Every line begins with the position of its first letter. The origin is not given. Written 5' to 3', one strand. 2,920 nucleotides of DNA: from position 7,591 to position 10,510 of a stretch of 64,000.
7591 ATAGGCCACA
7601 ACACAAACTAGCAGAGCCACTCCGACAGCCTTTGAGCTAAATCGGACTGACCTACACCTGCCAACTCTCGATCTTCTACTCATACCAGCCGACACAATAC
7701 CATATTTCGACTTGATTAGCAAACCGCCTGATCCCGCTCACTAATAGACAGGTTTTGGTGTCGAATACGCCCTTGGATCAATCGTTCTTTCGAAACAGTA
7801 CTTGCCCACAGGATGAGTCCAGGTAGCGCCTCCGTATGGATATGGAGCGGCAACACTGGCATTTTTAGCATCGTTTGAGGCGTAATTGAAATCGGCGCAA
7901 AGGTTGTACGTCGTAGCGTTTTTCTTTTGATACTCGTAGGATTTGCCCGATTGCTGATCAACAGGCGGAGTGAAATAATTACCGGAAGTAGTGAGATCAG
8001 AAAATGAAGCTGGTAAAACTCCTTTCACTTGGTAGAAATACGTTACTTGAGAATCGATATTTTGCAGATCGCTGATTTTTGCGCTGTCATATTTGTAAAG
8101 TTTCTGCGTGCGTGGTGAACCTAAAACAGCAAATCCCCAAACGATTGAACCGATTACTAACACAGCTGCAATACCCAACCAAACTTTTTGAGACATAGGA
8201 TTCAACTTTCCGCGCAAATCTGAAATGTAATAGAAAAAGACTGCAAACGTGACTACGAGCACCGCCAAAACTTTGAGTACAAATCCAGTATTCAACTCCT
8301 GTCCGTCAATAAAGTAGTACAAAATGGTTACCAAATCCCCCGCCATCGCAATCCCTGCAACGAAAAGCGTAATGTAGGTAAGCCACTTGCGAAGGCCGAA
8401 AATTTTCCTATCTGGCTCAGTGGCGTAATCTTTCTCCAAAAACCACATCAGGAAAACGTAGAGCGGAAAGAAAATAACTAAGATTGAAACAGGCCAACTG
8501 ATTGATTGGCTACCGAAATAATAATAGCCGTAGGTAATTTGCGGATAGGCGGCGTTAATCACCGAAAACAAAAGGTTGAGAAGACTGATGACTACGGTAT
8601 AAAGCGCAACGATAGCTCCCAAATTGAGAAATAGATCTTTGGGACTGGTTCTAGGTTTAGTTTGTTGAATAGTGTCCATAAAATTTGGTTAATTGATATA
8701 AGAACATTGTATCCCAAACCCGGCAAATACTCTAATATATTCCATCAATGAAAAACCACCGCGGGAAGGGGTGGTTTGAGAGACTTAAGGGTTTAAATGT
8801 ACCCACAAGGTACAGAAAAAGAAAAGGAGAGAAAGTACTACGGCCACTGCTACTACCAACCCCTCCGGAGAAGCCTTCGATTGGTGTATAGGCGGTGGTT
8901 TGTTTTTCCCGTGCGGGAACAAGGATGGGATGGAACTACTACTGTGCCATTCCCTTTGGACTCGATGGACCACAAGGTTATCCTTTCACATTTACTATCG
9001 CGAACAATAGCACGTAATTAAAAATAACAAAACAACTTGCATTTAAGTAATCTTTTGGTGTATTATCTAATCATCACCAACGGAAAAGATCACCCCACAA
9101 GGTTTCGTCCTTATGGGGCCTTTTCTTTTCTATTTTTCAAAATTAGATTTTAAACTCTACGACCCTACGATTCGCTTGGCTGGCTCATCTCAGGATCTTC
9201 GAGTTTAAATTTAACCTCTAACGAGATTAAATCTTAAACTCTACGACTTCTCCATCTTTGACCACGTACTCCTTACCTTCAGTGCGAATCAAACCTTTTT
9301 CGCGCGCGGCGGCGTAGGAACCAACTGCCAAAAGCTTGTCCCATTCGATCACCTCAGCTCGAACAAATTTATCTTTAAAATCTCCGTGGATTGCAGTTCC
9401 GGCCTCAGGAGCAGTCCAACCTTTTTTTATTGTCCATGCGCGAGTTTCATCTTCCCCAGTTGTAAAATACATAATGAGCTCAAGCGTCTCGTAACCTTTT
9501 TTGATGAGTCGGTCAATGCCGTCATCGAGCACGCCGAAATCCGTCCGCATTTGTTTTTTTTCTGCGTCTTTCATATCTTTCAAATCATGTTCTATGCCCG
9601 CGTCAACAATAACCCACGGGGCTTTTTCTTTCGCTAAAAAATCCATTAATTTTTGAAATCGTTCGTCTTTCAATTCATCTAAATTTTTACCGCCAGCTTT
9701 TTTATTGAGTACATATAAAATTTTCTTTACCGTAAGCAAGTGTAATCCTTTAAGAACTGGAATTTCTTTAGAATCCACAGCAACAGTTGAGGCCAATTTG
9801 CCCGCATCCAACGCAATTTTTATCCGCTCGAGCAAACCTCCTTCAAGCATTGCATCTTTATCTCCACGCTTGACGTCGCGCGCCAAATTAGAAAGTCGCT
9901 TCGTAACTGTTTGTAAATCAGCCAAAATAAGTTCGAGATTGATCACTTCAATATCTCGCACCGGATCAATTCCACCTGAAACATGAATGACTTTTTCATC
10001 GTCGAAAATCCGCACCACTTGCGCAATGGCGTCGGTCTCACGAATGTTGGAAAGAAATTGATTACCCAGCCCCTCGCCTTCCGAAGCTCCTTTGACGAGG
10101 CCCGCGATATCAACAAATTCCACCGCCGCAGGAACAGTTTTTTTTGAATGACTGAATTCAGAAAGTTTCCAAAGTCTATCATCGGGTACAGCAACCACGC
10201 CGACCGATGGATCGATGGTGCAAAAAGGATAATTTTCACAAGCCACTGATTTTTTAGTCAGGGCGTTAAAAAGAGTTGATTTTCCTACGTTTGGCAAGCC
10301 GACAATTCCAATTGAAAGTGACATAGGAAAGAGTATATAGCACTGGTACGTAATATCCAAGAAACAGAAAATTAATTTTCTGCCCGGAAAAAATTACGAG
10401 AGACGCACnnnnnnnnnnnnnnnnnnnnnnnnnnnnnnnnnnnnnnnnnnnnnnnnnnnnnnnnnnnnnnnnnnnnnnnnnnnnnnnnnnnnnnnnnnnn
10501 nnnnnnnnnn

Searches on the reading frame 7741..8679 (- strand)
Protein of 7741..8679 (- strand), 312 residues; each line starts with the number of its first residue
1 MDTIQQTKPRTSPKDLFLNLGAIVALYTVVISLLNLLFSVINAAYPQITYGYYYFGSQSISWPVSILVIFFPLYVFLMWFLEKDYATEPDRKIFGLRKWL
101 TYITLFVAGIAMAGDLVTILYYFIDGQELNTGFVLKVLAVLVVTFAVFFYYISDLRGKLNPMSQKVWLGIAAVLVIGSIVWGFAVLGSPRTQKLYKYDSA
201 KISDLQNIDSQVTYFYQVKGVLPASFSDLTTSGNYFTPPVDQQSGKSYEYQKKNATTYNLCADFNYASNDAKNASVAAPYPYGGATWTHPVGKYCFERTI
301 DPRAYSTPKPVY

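Call 74: search_protein_families(library=pfam, proteins=[window:7741-8679:-], max_evalue=0.001)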
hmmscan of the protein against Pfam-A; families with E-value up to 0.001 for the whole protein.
window:7741-8679:- (312 aa): 1 family
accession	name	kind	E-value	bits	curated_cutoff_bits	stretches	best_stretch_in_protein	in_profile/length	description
PF18920.5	DUF5671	-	1.8e-20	73.6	28.4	1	16-150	2-131/132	Domain of unknown function (DUF5671)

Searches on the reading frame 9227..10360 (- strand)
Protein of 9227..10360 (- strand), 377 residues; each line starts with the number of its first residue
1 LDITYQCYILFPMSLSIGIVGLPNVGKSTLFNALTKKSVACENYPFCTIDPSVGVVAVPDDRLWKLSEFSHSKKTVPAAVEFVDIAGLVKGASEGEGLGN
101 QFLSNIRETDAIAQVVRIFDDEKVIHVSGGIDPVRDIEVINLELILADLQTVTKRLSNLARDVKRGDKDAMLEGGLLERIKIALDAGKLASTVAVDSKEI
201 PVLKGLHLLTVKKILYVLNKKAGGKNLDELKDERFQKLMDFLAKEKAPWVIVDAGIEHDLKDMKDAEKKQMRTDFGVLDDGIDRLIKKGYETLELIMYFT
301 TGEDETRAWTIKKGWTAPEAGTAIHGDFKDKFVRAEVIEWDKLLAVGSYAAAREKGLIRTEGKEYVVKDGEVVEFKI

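Call 74: search_protein_families(library=pfam, proteins=[window:9227-10360:-], max_evalue=0.001)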
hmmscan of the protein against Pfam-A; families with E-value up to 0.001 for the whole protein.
window:9227-10360:- (377 aa): 3 families
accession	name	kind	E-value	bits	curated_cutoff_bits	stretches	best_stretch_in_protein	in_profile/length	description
PF06071.19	YchF-GTPase_C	-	3.6e-32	110.8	27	1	295-377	1-83/84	Protein of unknown function (DUF933)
PF01926.29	MMR_HSR1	-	1.1e-21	77.5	21.9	1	17-121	2-86/113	50S ribosome-binding GTPase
PF02421.24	FeoB_N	-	4.1e-08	33.3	27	1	17-58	3-44/156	Ferrous iron transport protein B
